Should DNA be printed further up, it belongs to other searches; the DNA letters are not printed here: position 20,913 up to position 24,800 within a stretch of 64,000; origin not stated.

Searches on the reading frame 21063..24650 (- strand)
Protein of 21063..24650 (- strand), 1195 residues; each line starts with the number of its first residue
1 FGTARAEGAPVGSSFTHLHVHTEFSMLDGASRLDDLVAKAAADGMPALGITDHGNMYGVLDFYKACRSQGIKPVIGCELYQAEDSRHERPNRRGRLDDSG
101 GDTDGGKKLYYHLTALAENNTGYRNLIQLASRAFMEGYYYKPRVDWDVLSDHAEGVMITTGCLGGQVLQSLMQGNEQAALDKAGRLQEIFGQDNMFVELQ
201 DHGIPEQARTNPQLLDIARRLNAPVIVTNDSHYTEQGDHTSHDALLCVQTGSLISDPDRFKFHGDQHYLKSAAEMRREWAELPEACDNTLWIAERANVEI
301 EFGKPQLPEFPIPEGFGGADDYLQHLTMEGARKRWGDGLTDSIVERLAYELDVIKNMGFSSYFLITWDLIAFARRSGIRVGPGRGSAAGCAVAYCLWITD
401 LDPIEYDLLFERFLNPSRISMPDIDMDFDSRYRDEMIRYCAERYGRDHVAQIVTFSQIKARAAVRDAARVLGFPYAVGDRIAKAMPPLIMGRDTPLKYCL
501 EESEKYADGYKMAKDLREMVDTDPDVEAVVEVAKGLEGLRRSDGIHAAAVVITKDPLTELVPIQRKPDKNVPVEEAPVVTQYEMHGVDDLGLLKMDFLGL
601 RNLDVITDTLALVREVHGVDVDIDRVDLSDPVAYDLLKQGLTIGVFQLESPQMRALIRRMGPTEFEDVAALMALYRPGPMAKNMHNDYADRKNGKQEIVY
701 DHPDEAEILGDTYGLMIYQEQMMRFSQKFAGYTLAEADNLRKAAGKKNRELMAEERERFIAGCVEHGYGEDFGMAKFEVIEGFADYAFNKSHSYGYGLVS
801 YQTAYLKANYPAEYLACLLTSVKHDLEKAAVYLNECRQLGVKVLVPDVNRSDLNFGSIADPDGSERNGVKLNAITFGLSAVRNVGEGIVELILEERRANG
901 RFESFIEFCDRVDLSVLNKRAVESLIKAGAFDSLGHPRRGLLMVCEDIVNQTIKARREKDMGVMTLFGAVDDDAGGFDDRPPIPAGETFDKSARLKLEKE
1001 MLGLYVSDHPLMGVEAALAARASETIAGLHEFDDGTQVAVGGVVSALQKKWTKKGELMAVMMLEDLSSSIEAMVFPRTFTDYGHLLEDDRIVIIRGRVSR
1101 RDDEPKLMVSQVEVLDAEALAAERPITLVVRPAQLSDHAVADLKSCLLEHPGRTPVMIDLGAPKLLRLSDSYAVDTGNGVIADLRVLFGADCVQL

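Call 9: search_protein_families(library=pfam, proteins=[window:21063-24650:-], max_evalue=0.001)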
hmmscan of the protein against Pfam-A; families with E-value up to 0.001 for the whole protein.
window:21063-24650:- (1195 aa): 5 families
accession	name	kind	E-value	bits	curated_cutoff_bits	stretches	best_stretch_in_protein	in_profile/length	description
PF07733.18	DNA_pol3_alpha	-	1e-95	320.7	23.9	1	321-599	1-260/260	Bacterial DNA polymerase III alpha NTPase domain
PF02811.25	PHP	-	1.8e-58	197.9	26.4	1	17-202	1-164/164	PHP domain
PF17657.6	DNA_pol3_finger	-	5.1e-57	192.3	22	1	602-767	1-166/166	Bacterial DNA polymerase III alpha subunit finger domain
PF14579.12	HHH_6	-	2.4e-26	92.2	25.6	1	840-940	1-89/90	Helix-hairpin-helix motif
PF01336.31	tRNA_anti-codon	-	5.3e-09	36.3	27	1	1038-1115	1-75/75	OB-fold nucleic acid binding domain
